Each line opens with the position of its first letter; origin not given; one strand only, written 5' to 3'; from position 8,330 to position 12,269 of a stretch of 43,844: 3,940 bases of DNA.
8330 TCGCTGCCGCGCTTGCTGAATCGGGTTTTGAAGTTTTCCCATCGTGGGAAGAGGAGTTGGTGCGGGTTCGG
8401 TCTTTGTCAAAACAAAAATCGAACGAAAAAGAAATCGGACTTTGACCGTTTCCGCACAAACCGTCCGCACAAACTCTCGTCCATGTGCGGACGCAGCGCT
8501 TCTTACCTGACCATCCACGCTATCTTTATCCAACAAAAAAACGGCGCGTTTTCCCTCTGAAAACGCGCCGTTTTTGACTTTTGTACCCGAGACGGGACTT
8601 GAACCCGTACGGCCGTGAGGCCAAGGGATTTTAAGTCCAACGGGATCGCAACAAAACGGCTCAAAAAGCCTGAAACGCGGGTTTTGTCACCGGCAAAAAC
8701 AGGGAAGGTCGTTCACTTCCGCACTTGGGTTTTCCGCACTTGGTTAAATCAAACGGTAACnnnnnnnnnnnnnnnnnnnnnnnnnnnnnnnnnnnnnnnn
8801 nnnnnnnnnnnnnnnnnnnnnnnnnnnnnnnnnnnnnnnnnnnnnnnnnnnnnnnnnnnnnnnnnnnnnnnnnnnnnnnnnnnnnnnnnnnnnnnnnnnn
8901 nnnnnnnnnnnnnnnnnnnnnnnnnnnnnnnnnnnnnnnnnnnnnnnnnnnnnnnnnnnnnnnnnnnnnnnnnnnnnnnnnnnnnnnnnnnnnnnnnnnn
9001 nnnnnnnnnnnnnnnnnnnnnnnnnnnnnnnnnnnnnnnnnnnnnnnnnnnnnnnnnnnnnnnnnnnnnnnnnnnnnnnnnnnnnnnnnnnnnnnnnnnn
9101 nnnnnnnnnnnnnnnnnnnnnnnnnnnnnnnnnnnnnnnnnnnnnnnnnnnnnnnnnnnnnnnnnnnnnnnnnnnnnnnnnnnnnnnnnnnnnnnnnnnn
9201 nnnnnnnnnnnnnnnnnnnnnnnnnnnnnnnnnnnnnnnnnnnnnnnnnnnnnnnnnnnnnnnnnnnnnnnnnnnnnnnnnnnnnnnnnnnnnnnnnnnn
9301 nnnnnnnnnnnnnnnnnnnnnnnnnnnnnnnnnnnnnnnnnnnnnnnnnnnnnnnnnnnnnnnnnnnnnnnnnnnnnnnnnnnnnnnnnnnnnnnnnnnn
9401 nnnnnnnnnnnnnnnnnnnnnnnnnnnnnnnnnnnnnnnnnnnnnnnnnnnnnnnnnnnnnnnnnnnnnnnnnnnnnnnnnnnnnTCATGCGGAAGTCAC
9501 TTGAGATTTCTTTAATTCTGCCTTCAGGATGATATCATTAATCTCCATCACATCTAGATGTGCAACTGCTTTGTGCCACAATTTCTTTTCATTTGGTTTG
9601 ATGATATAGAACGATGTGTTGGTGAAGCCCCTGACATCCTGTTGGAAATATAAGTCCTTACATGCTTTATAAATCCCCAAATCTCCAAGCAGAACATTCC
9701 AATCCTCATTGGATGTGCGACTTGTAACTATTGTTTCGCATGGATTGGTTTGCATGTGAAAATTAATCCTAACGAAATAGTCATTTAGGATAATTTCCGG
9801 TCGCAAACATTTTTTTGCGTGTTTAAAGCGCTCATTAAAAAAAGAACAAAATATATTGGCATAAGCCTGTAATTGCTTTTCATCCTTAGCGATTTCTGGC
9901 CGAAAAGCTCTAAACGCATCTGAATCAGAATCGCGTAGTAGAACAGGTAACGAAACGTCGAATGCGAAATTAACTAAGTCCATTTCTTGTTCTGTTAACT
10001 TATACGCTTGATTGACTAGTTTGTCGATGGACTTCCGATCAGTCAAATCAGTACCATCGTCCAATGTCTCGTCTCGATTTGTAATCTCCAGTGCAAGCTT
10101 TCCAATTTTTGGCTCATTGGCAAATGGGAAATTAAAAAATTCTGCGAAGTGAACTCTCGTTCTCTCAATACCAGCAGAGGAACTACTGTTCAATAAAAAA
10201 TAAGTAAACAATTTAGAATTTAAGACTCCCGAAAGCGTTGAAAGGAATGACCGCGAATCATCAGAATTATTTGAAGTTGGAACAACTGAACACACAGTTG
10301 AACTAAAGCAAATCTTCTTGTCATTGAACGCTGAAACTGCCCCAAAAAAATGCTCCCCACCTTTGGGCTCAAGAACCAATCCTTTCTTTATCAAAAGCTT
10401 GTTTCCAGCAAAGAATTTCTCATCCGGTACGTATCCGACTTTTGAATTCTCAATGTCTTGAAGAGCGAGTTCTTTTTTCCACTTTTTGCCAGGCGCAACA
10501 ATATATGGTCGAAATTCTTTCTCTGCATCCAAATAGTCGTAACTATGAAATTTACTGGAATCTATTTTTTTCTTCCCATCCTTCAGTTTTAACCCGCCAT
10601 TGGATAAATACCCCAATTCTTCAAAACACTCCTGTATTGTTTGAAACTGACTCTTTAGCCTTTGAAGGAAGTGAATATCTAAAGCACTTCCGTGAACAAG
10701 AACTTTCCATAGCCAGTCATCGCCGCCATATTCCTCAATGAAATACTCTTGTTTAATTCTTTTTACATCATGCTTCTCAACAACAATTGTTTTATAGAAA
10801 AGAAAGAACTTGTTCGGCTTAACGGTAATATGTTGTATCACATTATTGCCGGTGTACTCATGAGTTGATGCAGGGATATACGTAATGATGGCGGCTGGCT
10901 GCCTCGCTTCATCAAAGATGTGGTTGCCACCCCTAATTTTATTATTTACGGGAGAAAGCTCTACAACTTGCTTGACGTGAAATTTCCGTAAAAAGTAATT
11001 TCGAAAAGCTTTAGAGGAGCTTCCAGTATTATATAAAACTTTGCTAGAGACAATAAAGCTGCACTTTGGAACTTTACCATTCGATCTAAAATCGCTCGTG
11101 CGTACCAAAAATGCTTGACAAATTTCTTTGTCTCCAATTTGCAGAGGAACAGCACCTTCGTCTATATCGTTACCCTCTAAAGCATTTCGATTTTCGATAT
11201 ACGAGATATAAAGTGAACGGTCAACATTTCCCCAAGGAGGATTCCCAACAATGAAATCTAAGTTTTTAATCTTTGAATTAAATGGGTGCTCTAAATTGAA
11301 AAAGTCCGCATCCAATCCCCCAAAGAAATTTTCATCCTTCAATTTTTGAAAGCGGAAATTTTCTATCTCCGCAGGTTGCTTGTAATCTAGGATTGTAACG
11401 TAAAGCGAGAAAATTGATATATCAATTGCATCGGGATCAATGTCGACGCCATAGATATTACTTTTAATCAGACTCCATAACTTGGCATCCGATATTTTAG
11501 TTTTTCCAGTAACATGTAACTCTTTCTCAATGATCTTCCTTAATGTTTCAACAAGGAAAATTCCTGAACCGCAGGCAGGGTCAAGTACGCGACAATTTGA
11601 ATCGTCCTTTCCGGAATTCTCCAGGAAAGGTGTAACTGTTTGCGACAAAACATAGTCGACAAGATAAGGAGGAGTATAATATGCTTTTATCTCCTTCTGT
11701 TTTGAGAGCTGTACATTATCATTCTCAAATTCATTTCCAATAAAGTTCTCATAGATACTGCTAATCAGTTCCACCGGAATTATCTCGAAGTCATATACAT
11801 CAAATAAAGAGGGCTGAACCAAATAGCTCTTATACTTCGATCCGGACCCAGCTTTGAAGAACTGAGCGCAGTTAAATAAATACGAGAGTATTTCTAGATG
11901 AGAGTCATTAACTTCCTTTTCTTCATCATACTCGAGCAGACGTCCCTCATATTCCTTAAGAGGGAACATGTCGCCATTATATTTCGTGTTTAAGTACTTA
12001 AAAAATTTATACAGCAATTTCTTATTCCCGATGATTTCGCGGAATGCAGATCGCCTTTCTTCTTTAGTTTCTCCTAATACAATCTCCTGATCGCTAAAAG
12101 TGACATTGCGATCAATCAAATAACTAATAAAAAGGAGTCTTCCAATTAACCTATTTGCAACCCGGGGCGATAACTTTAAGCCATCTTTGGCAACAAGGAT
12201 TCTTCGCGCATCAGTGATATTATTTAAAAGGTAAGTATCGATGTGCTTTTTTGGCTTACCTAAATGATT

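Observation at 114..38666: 38.5-kb element integrated into the 3' end of rpmG, with a repeat that preserves the L33 protein exactly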

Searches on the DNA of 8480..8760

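Call 79: search_rna_families(source=window, start=8480, end=8760, threshold=evalue, max_evalue=1, show_alignments=1)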
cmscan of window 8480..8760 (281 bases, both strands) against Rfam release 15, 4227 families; matches with E-value up to 1: 5.
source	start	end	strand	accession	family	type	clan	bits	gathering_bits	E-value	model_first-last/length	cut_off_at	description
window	8529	8583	+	RF00979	mir-553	Gene; miRNA;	-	24.4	82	0.014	1-62/62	no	mir-553 microRNA precursor family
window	8527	8598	-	RF02366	Yfr19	Gene; sRNA;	-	24.2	70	0.14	1-82/82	no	Cyanobacterial functional RNA 19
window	8537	8575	-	RF00979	mir-553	Gene; miRNA;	-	23.7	82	0.022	9-54/62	no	mir-553 microRNA precursor family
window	8537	8575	-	RF00990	mir-552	Gene; miRNA;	-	20.8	100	0.086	1-83/83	no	mir-552 microRNA precursor family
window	8525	8580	+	RF02066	STnc320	Gene; sRNA;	-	17.7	50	0.55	1-55/55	no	Salmonella enterica sRNA STnc320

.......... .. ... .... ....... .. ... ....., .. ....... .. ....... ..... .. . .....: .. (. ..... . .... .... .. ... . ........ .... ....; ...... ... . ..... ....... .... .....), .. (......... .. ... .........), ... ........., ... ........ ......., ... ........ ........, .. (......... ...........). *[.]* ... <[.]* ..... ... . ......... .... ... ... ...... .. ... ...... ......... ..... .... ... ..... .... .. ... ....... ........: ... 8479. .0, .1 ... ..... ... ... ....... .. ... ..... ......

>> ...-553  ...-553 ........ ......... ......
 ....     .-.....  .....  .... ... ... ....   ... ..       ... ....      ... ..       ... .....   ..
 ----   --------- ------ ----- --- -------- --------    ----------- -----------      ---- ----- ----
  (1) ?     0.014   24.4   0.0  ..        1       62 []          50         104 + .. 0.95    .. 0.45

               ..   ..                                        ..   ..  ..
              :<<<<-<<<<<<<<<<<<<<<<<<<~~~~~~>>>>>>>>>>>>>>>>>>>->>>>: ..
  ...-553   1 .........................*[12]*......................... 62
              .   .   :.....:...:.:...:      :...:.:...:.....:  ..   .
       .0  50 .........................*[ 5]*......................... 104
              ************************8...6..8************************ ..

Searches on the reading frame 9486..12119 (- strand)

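Call 10: search_protein_families(library=pfam, proteins=[window:9486-12119:-], max_evalue=0.01)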
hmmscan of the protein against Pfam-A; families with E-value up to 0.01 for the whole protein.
window:9486-12119:- (877 aa): 4 families
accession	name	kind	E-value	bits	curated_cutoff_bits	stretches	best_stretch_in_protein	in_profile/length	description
PF07669.17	Eco57I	-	6.5e-16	59.3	25.3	1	221-388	2-165/171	Eco57I restriction-modification methylase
PF02384.22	N6_Mtase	-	5.6e-12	46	20.4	1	118-389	5-214/311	N-6 DNA Methylase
PF20473.4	MmeI_Mtase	-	1.1e-09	38.4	27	1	174-296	19-145/259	MmeI, DNA-methyltransferase domain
PF01170.24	UPF0020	-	0.0009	19.4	22.3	0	175-236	29-93/197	RMKL-like, methyltransferase domain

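Call 57: search_protein_families(library=padloc, proteins=[window:9486-12119:-], max_evalue=0.001)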
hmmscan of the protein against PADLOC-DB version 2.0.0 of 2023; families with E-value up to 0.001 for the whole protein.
window:9486-12119:- (877 aa): 38 families (the best 25 are shown)
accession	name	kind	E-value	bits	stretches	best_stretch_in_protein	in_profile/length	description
PDLC03603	REase_MTase_IIG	-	1.2e-111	372.5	1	2-866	183-1011/1016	Type IIG restriction enzyme-methyltransferase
PDLC03623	REase_MTase_IIG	-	1.4e-28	97.3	1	106-671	274-795/1022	Type IIG restriction enzyme-methyltransferase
PDLC03604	REase_MTase_IIG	-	1.6e-17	60.9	1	107-254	314-483/1011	Type IIG restriction enzyme-methyltransferase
PDLC03630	REase_MTase_IIG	-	6.1e-17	58.7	1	144-245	370-472/1100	Type IIG restriction enzyme-methyltransferase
PDLC02529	PglX|PglXI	-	5.2e-15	52.2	1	147-253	202-304/1189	PglX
PDLC03338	MTase_II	-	5.7e-13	46.5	1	141-299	126-258/604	Type II methyltransferase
PDLC03348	MTase_II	-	7.3e-10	36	1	138-298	214-358/727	Type II methyltransferase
PDLC04134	mad2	-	7.7e-10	36.2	1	106-309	241-380/492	mads_2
PDLC03226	MTase_II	-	1.1e-09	35.4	1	137-388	9-215/579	Type II methyltransferase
PDLC02518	PglX|PglXI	-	3.8e-08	29.5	1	173-242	306-373/1412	PglX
PDLC03267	MTase_II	-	5.3e-08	30.2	1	139-205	8-65/539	Type II methyltransferase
PDLC03601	REase_MTase_IIG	-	9.3e-08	28.3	1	175-243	460-530/1110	Type IIG restriction enzyme-methyltransferase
PDLC02521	PglX|PglXI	-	2.1e-07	27.3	1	124-242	259-372/1174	PglX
PDLC03617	REase_MTase_IIG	-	2.1e-07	27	1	140-245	193-294/1183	Type IIG restriction enzyme-methyltransferase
PDLC02528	PglX|PglXI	-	3e-07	26.6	1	174-247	290-361/1125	PglX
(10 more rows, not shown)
